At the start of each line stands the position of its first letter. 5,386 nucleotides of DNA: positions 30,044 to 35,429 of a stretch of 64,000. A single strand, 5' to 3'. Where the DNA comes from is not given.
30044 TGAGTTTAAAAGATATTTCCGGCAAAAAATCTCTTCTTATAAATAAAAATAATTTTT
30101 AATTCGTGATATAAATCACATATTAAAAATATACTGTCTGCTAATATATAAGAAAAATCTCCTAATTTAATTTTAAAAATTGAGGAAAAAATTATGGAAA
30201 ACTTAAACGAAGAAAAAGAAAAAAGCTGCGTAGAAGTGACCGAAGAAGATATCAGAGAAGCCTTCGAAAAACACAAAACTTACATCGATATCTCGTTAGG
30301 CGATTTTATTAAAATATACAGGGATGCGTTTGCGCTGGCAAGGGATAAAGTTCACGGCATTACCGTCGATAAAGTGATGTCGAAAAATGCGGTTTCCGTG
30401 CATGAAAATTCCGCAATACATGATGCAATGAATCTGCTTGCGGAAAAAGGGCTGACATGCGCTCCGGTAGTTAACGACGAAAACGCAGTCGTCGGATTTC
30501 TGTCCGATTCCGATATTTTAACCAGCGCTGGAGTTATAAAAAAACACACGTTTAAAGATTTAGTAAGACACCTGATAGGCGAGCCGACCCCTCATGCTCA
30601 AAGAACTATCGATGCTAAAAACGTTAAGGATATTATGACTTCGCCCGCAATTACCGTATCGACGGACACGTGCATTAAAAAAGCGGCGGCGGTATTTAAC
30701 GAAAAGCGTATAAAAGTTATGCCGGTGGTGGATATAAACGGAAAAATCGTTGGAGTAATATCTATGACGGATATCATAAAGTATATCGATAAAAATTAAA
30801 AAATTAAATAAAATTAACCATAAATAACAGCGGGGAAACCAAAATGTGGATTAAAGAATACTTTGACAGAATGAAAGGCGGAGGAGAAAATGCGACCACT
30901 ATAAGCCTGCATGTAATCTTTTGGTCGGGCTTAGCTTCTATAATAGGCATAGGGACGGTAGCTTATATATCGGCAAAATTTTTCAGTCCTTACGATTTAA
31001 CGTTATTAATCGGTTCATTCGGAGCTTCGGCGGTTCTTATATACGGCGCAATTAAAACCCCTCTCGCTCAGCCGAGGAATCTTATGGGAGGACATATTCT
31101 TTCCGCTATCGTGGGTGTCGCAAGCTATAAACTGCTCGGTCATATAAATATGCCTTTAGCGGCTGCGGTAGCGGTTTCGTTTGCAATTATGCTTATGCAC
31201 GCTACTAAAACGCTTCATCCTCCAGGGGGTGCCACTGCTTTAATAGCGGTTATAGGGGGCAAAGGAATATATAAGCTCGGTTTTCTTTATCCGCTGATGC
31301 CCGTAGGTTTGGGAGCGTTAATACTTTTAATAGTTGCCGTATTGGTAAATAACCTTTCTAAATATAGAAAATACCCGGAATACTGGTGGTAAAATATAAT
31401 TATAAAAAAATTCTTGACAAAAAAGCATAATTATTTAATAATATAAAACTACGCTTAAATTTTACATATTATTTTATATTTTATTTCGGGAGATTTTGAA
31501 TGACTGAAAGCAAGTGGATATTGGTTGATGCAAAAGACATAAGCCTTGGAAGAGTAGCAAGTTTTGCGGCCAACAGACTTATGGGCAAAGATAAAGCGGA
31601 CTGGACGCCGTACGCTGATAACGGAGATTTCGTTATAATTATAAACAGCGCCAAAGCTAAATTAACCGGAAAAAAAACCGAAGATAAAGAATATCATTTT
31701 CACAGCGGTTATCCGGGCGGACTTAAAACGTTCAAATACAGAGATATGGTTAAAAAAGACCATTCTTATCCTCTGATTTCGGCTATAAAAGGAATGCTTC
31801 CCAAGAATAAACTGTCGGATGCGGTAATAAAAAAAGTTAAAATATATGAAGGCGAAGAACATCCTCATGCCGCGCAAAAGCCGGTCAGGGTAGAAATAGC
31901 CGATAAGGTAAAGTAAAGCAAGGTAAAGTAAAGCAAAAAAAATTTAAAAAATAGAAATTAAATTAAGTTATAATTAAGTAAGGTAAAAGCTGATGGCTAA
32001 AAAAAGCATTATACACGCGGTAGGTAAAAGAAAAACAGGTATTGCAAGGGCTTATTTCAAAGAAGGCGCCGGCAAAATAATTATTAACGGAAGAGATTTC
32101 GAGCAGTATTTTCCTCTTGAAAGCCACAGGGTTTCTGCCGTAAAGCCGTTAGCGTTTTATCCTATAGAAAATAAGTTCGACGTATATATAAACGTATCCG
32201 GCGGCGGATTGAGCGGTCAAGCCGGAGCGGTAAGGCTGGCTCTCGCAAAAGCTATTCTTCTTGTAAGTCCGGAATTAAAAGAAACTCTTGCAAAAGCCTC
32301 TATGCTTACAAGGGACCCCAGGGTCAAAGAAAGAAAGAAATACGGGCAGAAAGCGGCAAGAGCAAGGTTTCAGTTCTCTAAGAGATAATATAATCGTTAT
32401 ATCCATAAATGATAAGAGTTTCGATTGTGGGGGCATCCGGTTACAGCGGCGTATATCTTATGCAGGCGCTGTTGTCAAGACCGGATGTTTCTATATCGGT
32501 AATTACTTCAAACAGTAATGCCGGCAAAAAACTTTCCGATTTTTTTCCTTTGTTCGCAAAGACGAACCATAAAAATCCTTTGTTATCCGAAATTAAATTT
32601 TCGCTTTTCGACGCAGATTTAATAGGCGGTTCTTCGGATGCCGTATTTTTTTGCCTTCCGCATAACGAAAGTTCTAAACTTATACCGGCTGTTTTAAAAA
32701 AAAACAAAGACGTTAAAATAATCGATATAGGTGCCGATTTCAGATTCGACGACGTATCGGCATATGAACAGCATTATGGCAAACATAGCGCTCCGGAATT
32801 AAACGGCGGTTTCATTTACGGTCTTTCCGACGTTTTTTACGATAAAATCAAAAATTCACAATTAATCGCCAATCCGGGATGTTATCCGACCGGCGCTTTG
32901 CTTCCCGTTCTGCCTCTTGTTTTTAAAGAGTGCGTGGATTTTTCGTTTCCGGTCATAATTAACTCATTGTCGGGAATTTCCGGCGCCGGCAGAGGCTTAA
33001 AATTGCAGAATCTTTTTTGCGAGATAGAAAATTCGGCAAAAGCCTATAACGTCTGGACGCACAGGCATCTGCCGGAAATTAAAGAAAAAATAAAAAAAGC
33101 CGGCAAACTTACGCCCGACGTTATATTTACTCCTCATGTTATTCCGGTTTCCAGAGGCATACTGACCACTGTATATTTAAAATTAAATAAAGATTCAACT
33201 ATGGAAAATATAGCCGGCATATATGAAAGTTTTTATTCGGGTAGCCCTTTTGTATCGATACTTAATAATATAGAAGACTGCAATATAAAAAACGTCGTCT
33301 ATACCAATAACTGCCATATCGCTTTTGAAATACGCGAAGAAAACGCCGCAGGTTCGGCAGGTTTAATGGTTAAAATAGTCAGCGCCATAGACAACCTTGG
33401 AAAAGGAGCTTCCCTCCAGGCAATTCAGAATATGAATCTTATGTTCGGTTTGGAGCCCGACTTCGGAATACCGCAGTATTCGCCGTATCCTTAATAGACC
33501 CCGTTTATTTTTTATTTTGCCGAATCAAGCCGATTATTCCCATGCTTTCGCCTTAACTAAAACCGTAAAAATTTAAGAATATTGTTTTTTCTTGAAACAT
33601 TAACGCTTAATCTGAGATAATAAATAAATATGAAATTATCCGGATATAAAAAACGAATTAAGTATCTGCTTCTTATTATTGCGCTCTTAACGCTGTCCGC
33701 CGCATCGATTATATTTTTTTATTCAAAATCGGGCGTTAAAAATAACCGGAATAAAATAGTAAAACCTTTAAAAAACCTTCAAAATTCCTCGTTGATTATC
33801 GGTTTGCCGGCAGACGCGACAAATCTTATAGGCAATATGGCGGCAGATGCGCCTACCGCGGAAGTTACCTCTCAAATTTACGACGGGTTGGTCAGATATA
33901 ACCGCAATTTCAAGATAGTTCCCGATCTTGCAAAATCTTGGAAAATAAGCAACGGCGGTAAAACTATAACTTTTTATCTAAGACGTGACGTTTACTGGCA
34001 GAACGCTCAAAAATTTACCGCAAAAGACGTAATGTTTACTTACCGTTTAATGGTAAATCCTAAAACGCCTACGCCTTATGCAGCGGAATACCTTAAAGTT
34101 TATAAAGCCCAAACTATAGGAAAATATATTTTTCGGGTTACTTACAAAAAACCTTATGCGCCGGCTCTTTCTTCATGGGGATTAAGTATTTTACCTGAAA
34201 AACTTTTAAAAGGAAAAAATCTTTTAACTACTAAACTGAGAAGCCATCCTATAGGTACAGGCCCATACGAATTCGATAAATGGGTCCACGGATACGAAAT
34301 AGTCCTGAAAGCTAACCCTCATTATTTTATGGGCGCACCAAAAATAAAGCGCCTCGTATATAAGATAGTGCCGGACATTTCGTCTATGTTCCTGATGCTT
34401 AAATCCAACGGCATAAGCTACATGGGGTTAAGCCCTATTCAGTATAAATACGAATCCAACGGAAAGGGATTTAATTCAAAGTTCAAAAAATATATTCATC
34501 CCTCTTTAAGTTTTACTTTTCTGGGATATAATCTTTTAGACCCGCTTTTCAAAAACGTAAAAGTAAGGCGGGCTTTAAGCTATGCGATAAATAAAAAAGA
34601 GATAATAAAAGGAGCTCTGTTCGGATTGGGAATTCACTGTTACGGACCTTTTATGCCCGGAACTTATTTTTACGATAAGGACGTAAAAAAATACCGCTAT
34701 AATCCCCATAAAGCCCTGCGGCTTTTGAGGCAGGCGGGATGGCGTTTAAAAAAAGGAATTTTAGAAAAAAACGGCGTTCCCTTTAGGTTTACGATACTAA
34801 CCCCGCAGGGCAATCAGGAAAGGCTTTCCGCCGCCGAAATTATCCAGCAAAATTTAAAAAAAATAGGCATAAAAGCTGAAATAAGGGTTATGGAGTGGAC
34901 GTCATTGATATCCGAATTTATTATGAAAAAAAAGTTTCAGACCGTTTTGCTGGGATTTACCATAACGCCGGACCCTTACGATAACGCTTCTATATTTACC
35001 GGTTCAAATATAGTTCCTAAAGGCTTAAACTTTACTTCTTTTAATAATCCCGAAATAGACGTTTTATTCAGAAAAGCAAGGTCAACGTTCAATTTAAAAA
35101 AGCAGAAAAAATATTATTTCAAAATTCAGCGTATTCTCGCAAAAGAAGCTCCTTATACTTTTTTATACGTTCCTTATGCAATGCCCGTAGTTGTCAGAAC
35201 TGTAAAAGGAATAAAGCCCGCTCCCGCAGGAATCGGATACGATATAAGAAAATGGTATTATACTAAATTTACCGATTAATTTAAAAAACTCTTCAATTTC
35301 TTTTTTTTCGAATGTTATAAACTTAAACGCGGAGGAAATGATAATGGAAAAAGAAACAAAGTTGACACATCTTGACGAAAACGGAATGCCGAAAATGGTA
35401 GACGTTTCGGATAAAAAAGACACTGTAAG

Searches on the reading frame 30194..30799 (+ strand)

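Call 19: search_protein_families(library=pfam, proteins=[window:30194-30799:+], max_evalue=0.001)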
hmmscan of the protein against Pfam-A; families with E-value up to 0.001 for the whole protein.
window:30194-30799:+ (201 aa): 1 family
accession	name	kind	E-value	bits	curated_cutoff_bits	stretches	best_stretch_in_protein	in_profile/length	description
PF00571.33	CBS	-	4.3e-28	97.8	24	2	144-199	1-56/57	CBS domain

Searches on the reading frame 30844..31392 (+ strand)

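Call 19: search_protein_families(library=pfam, proteins=[window:30844-31392:+], max_evalue=0.001)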
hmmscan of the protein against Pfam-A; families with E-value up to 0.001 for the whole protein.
window:30844-31392:+ (182 aa): 1 family
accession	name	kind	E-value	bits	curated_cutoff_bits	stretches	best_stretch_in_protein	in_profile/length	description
PF04982.19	TM_HPP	-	4.9e-55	185.9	27.2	1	19-178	3-157/157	HPP, transmembrane region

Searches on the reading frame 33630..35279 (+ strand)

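Call 20: search_protein_families(library=pfam, proteins=[window:33630-35279:+], max_evalue=0.001)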
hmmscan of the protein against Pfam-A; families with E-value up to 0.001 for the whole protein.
window:33630-35279:+ (549 aa): 1 family
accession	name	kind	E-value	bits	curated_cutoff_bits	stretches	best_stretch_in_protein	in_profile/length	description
PF00496.27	SBP_bac_5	-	2.6e-89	300.3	32.4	1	95-459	1-363/368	Bacterial extracellular solute-binding proteins, family 5 Middle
